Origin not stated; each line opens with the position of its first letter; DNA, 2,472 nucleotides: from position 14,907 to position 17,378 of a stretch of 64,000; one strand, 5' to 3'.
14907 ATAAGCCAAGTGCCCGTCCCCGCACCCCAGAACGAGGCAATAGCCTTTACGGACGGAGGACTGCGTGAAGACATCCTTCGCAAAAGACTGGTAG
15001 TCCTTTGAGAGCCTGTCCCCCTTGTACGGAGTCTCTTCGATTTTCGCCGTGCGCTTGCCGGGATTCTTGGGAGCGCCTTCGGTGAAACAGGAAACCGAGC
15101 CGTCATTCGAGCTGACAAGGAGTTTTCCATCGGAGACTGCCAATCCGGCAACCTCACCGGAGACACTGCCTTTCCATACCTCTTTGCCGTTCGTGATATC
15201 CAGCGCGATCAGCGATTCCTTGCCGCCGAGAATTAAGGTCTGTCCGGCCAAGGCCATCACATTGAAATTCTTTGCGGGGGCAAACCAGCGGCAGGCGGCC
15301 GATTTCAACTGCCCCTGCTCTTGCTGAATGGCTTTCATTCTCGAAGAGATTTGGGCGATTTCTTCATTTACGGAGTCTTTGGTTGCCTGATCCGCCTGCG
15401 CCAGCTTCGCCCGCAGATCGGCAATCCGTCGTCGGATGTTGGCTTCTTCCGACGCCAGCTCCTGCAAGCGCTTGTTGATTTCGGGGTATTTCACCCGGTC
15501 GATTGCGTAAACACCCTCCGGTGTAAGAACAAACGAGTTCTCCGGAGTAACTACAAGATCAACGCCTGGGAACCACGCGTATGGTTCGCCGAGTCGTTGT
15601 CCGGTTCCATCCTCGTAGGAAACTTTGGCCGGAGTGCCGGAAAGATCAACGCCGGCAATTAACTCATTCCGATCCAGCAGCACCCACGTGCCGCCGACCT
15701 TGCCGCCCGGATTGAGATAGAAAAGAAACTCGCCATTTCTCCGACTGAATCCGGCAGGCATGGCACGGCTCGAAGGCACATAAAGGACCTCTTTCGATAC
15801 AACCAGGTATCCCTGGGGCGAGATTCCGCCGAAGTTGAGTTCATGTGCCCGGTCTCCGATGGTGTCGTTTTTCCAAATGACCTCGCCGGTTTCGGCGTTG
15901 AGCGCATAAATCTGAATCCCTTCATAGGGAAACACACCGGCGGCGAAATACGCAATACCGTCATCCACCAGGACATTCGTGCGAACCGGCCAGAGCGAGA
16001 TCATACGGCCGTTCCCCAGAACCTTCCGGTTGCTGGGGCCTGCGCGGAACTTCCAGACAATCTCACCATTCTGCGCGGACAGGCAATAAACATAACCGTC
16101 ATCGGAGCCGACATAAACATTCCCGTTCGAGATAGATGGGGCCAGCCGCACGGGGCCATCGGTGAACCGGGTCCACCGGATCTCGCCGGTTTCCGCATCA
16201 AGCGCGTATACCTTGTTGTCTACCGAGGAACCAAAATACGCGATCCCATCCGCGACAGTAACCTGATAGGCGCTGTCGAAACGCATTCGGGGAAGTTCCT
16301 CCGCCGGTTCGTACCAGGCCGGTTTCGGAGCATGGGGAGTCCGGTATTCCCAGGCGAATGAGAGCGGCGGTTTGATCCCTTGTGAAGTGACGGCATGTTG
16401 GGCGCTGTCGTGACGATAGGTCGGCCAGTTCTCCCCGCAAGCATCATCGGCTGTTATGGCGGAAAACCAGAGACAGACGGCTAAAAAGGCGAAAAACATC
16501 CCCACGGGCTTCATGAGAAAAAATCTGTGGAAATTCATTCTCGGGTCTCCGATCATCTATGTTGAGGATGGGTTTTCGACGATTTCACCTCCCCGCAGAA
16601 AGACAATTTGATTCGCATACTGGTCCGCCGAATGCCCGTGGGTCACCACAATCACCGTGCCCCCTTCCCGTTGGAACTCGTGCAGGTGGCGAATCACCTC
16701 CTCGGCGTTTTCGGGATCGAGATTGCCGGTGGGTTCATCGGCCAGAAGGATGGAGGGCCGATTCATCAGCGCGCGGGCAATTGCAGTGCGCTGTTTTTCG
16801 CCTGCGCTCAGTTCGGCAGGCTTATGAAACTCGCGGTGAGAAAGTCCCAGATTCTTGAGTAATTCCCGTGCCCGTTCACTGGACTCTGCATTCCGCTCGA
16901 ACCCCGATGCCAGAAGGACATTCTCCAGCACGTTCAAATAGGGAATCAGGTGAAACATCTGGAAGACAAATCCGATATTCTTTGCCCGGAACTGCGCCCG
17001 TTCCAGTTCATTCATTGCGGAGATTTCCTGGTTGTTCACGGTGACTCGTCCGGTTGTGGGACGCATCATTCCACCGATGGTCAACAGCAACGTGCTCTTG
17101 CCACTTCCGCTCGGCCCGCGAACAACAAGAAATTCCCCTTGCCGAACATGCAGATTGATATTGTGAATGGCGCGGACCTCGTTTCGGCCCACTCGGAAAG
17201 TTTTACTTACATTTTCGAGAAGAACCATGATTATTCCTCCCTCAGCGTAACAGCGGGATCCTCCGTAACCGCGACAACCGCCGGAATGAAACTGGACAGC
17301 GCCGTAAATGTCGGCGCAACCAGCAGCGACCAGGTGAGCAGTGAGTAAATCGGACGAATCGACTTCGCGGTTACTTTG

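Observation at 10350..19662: Candidate undescribed envelope system: unknown anchored protein + MacB/FtsX-type ABC pair + 1,727-aa exported giant + exported methyltransferase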

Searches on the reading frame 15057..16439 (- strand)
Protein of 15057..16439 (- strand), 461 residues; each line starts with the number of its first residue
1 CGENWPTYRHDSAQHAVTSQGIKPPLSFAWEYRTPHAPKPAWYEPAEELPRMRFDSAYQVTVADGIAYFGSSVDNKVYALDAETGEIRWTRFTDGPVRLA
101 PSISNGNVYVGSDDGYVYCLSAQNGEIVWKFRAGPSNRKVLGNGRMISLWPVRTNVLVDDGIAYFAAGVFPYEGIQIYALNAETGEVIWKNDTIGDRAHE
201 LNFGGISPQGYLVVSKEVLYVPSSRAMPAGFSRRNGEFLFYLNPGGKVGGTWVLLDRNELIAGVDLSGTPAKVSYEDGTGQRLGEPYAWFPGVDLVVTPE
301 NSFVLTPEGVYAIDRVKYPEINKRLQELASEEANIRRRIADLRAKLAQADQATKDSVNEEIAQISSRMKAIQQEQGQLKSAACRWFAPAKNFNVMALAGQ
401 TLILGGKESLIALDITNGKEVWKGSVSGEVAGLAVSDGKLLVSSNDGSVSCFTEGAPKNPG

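Call 83: predict_structure(alignment_id=A4)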
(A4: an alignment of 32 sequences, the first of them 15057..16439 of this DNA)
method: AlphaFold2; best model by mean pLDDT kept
length: 461 residues; sequences in the alignment: 32
mean_pLDDT: 82.8   pTM: 0.83
mean pLDDT of the five models: 82.8, 81.4, 80.9, 80.2, 79.0
residues with pLDDT >= 90: 224; 70-90: 154; 50-70: 52; < 50: 31
segments of 3 or more residues with pLDDT < 50: 1-15, 46-51, 138-147
pLDDT, mean of each block of 10 residues (from residue 1): 29 55 93 90 56 76 93 95 96 92 94 94 97 66 49 91 86 77 94 61 69 88 78 89 64 74 62 79 79 80 89 91 91 93 88 88 93 92 93 88 94 96 94 90 94 87 82
secondary structure, 60 per line:
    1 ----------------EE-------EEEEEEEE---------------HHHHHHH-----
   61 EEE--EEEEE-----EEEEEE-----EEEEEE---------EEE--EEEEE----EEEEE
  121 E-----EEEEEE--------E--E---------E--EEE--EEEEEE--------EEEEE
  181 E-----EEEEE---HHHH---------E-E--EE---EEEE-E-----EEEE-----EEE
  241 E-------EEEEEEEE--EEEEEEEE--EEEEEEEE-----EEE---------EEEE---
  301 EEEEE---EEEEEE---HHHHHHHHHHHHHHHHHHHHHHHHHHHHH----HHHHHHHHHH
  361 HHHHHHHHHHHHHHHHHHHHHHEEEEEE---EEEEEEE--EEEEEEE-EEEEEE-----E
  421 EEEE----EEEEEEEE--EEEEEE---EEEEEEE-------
elements in order: E26-33 H49-55 E61-63 E66-70 E76-81 E87-92 E102-104 E107-111 E116-121 E127-132 E157-159 E162-167 E176-181 E187-191 H195-198 E218-221 E229-232 E238-241 E249-256 E259-266 E269-276 E282-284 E294-297 E301-305 E309-314 H318-346 H351-382 E383-388 E392-398 E401-407 E409-414 E420-424 E429-436 E439-444 E448-454
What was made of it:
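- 15057..16430 (-): Propeller 1 (residues 43-500), an eight-bladed BamB-like beta-propeller. AF2 pLDDT 82.8, pTM 0.83 (call 83).
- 15294..15488 (-): Antiparallel helical hairpin inserted in propeller 1 (two helices, residues about 357-385 and 390-421). The AF2 model has helices at 318-346 and 351-382 of the fragment, with pLDDT about 90 (call 83).
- On FtsEX: The giant has a confidently modelled antiparallel helical hairpin (call 83), but its binding to the permease was not tested.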

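Call 87: fold_search(model_id=the predicted structure, library=pdb)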
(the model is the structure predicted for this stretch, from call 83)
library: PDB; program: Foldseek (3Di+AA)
matches with E <= 10: 1502; with E <= 0.001: 1162
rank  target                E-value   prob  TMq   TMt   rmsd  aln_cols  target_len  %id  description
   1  9p1u_B                2.8e-19  1.00  0.58  0.75   6.2       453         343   15  beta-barrel assembly machine from Escherichia coli in an late state of LptD assembly (released 2026-03-11)
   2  9a3d_MODEL_1_A        2.9e-19  1.00  0.58  0.67   6.3       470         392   15  Model of E. coli BamB by in-cell photo-crosslinking MS and deep learning (released 2023-02-24)
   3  9cnz_B                4.5e-19  1.00  0.57  0.74   7.6       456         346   16  Structure of BAM complexed with PTB2 ligand in detergent (released 2024-12-25)
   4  9mgf_B                5.3e-19  1.00  0.59  0.72   7.2       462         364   14  beta-barrel assembly machine from Escherichia coli in a middle state of substrate assembly (released 2025-12-17)
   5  8bvq_B                6.5e-19  1.00  0.57  0.71   6.5       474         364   16  E. coli BAM complex (BamABCDE) bound to darobactin B (released 2023-05-24)
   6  7nri_B                6.9e-19  1.00  0.57  0.71   6.3       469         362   16  Structure of the darobactin-bound E. coli BAM complex (BamABCDE) (released 2021-04-21)
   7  3prw                  7.6e-19  1.00  0.55  0.70   7.2       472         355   16  Crystal structure of the lipoprotein BamB (released 2011-01-19)
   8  8adg_B                8.0e-19  1.00  0.57  0.71   8.0       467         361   16  Cryo-EM structure of Darobactin 22 bound BAM complex (released 2023-01-11)
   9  6l8a_A                8.9e-19  1.00  0.60  0.61   6.0       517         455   13  Tetrathionate hydrolase from Acidithiobacillus ferrooxidans (released 2020-11-11)
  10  3q7m                  1.0e-18  1.00  0.55  0.72   6.7       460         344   15  The crystal structure of BamB from the BAM complex in spacegroup I222 (released 2011-02-09)
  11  6l8a_D                1.1e-18  1.00  0.61  0.62   5.5       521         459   13  Tetrathionate hydrolase from Acidithiobacillus ferrooxidans (released 2020-11-11)
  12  7cqy_F                1.5e-18  1.00  0.60  0.61   6.2       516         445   12  Tetrathionate hydrolase from Acidithiobacillus ferrooxidans mutant - D325N (released 2021-01-27)
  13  9cnw_B                1.7e-18  1.00  0.58  0.74   6.2       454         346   16  CryoEM structure of the APO-BAM complex in DDM detergent (released 2024-12-25)
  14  6l8a_C                1.7e-18  1.00  0.60  0.64   6.1       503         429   12  Tetrathionate hydrolase from Acidithiobacillus ferrooxidans (released 2020-11-11)
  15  3q54                  2.5e-18  1.00  0.55  0.71   6.5       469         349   14  Crystal structure of Escherichia coli BamB (released 2012-05-09)
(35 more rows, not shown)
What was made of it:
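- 15057..16430 (-): Foldseek matches BamB at E 3e-19 with target-normalised TM 0.70-0.75, and also tetrathionate hydrolase (call 87).
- Closest known: BamB and PQQ_2 propellers. Same: The eight-bladed propeller fold (target-normalised TM 0.70-0.75, call 87).
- Propeller 1 resembles tetrathionate hydrolase as well as BamB (call 87).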

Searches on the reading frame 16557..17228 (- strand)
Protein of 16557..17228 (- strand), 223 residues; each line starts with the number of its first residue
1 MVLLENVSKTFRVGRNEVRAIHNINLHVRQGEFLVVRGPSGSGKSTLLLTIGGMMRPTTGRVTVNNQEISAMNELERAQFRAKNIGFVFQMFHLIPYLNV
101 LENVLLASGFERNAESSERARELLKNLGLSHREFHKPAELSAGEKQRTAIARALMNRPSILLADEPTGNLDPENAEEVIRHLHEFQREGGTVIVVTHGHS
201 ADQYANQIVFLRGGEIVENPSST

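Call 4: search_protein_families(library=pfam, proteins=[window:16557-17228:-], max_evalue=0.01)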
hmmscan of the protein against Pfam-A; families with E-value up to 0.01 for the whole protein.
window:16557-17228:- (223 aa): 12 families
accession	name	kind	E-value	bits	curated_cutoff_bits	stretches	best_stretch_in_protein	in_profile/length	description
PF00005.33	ABC_tran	-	6.8e-36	124.3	25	1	22-167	2-136/137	ABC transporter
PF13304.12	AAA_21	-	4.7e-07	30.6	27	1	137-197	235-298/304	AAA domain, putative AbiEii toxin, Type IV TA system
PF13191.12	AAA_16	-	2.5e-06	28.6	32.6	1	16-203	7-146/167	AAA ATPase domain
PF02463.25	SMC_N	-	3.9e-06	26.9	40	1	32-209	25-209/220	RecF/RecN/SMC N terminal domain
PF13401.12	AAA_22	-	4.7e-05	24.1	27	0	30-68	4-45/130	AAA domain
PF13555.12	AAA_29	-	0.00019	21.5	27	1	25-65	18-55/61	P-loop containing region of AAA domain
PF25199.1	nSTAND_NTPase5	-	0.00061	20.1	34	1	26-56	36-66/145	Novel STAND NTPase 5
PF13481.12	AAA_25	-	0.00086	19.4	27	0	24-50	26-52/195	AAA domain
PF13238.12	AAA_18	-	0.0011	19.9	29.4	0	120-201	15-83/128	AAA domain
PF13604.12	AAA_30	-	0.0015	18.8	27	0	31-89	18-77/191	AAA domain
PF20703.3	nSTAND1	-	0.0015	18.7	27.1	1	14-49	18-51/379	Novel STAND NTPase 1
PF03193.22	RsgA_GTPase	-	0.0037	17.6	30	1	13-63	89-138/174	RsgA GTPase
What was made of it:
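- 16557..17228 (-): ABC ATPase of the LolD/FtsE/MacB type with intact Walker A (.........), signature (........), Walker B (ILLADE) and H-loop. Pfam ABC_tran at E 7e-36 (call 4).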

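Call 5: search_protein_families(library=ncbifam, proteins=[window:16557-17228:-], max_evalue=0.01)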
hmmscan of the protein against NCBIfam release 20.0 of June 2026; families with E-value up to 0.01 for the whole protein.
window:16557-17228:- (223 aa): 192 families (the best 25 are shown)
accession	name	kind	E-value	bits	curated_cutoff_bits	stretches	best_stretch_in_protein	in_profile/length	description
TIGR02211.1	LolD_lipo_ex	equivalog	8.4e-63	211.8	307.75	1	4-216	4-219/221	lipoprotein-releasing ABC transporter ATP-binding protein LolD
TIGR02673.1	FtsE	equivalog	2e-59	200.8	264.85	1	1-213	1-212/214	cell division ATP-binding protein FtsE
NF038007.1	ABC_ATP_DarD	equivalog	1.2e-58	198.1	375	1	1-215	1-217/218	darobactin export ABC transporter ATP-binding protein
NF008639.0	PRK11629.1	equivalog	2.2e-56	190.9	360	1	4-216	9-224/234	lipoprotein-releasing ABC transporter ATP-binding protein LolD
NF007826.0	PRK10535.1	equivalog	4.3e-55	187.2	966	1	4-222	7-227/648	macrolide ABC transporter ATP-binding protein/permease MacB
NF007879.0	PRK10584.1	equivalog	6.8e-53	179.7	336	1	5-218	10-226/228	putative ABC transporter ATP-binding protein YbbA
TIGR03608.1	L_ocin_972_ABC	subfamily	1.1e-52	178.5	254.85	1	5-211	2-206/206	putative bacteriocin export ABC transporter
TIGR02315.1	ABC_phnC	equivalog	1.8e-51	174.9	266.1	1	2-217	2-225/243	phosphonate ABC transporter ATP-binding protein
TIGR02982.1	heterocyst_DevA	subfamily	4.9e-51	173.4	295.8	1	3-216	3-219/220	ABC exporter ATP-binding subunit, DevA family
NF007027.0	PRK09493.1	equivalog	2.4e-50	171.1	379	1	1-219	1-217/240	glutamine ABC transporter ATP-binding protein GlnQ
NF040933.2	ABC_arch_GlcV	equivalog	1.1e-46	159.4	450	1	2-216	3-220/357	glucose ABC transporter ATP-binding protein GlcV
NF008428.0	PRK11264.1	equivalog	4.1e-46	157.2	406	1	4-219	6-225/250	L-cystine ABC transporter ATP-binding protein TcyN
NF008338.0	PRK11124.1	equivalog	3.5e-43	147.8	369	1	18-220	15-223/242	arginine ABC transporter ATP-binding protein ArtP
TIGR04521.1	ECF_ATPase_2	equivalog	2.1e-42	145.1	330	1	4-219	3-226/279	energy-coupling factor transporter ATPase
TIGR01186.1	proV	subfamily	2.3e-42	145.4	326.6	1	19-218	7-210/363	betaine/proline/choline family ABC transporter ATP-binding protein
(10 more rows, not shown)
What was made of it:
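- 16557..17228 (-): LolD scores 212 bits and FtsE 201 bits, both below the equivalog cut-offs (call 5).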

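Call 8: find_encoding_contigs(protein=window:16557-17228:-, flank=10000, max_places=6)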
Protein window:16557-17228:- (223 aa): 13 contigs read that carry it; 5 places shown.
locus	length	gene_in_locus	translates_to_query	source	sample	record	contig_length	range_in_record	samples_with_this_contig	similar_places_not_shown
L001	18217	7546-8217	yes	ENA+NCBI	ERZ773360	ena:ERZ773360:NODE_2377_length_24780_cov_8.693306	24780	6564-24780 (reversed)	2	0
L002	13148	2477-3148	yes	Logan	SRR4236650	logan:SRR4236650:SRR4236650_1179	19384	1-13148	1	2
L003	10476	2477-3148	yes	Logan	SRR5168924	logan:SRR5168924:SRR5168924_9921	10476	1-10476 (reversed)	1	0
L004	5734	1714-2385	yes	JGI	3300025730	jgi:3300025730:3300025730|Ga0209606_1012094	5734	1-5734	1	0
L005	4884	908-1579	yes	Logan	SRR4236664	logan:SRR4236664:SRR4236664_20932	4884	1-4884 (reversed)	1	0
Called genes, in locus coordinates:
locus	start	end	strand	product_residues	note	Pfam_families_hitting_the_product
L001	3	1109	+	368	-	PF07690:MFS_1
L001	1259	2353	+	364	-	PF01544:CorA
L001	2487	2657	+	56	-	-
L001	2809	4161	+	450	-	PF00291:PALP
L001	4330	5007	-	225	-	-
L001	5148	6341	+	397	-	-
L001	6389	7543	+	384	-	PF02687:FtsX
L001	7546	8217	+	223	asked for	PF13191:AAA_16 (weak), PF00005:ABC_tran, PF02463:SMC_N (faint), PF13304:AAA_21 (faint)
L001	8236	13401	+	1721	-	PF01011:PQQ (faint), PF13360:PQQ_2, PF13570:Beta-prop_ACSF4, PF08241:Methyltransf_11 (weak), PF13649:Methyltransf_25, PF13847:Methyltransf_31 (weak), PF13360:PQQ_2 (weak), PF11721:Malectin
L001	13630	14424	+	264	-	PF01209:Ubie_methyltran (weak), PF08241:Methyltransf_11, PF08242:Methyltransf_12 (weak), PF13649:Methyltransf_25, PF13847:Methyltransf_31 (weak)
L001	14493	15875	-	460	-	PF00072:Response_reg, PF01078:Mg_chelatase (faint), PF00158:Sigma54_activat, PF13191:AAA_16 (weak), PF14532:Sigma54_activ_2, PF07728:AAA_5 (weak), PF25601:AAA_lid_14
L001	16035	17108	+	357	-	PF01547:SBP_bac_1 (weak), PF13531:SBP_bac_11, PF13416:SBP_bac_8, PF13343:SBP_bac_6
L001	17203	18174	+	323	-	PF13432:TPR_16 (weak), PF13414:TPR_11 (weak), PF14559:TPR_19 (weak), PF13431:TPR_17 (weak), PF00515:TPR_1 (weak), PF07719:TPR_2, PF13414:TPR_11, PF13432:TPR_16, +19 more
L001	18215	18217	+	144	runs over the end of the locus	-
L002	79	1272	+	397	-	-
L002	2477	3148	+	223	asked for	PF13191:AAA_16 (weak), PF00005:ABC_tran, PF02463:SMC_N (faint), PF13304:AAA_21 (faint)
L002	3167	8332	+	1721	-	PF01011:PQQ (faint), PF13360:PQQ_2, PF13570:Beta-prop_ACSF4, PF08241:Methyltransf_11 (weak), PF13649:Methyltransf_25, PF13847:Methyltransf_31 (weak), PF13360:PQQ_2 (weak), PF11721:Malectin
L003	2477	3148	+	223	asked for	PF13191:AAA_16 (weak), PF00005:ABC_tran, PF02463:SMC_N (faint), PF13304:AAA_21 (faint)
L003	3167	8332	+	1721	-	PF01011:PQQ (faint), PF13360:PQQ_2, PF13570:Beta-prop_ACSF4, PF08241:Methyltransf_11 (weak), PF13649:Methyltransf_25, PF13847:Methyltransf_31 (weak), PF13360:PQQ_2 (weak), PF11721:Malectin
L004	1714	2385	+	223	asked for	PF13191:AAA_16 (weak), PF00005:ABC_tran, PF02463:SMC_N (faint), PF13304:AAA_21 (faint)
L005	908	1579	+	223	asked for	PF13191:AAA_16 (weak), PF00005:ABC_tran, PF02463:SMC_N (faint), PF13304:AAA_21 (faint)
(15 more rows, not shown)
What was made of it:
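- Checked: Public gene calls on identical contigs start the unknown at ATG 19626 (397 aa) and the giant at ATG 16538 (1721 aa) (call 8).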

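Call 62: search_protein_families(library=padloc, proteins=[window:16557-17228:-], max_evalue=0.001)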
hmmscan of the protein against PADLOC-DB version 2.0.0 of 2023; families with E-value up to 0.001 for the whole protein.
window:16557-17228:- (223 aa): 14 families
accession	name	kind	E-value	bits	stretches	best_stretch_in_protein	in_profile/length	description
PDLC04135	mad3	-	6.8e-31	106.1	2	128-213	252-339/374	mads_3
PDLC04140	mad8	-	2.3e-11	41.8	1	20-200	16-235/314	mads_8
PDLC04213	HEC-02A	-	7.6e-08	30.3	1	153-200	227-274/337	-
PDLC02980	AriA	-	9.8e-08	30.3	1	137-197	200-298/304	-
PDLC02981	AriAB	-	5.5e-07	26.6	1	18-62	11-54/694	-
PDLC04164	AriA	-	1.4e-06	26.1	1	138-211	170-247/253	-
PDLC03859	LmuB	-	5.8e-06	23.8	0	158-209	540-593/611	-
PDLC02914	ATPase-Toprim_I-B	-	5.7e-05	20.5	0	139-197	184-243/443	-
PDLC02335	AbiLi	-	7.8e-05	19.9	0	34-197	79-236/326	AbiLi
PDLC03878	NsnB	-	0.00014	19.8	0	133-197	210-276/345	-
PDLC04144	HEC-01B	-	0.0003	18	0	19-96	12-88/395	-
PDLC00289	PtuA1|PtuA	-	0.00036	17.7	0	138-197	226-287/404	AAA ATPase domain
PDLC00075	GajA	-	0.00053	16.6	0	133-218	242-328/536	AAA ATPase domain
PDLC00279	PtuA1|PtuA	-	0.00073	16.8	1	16-93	12-86/416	AAA ATPase domain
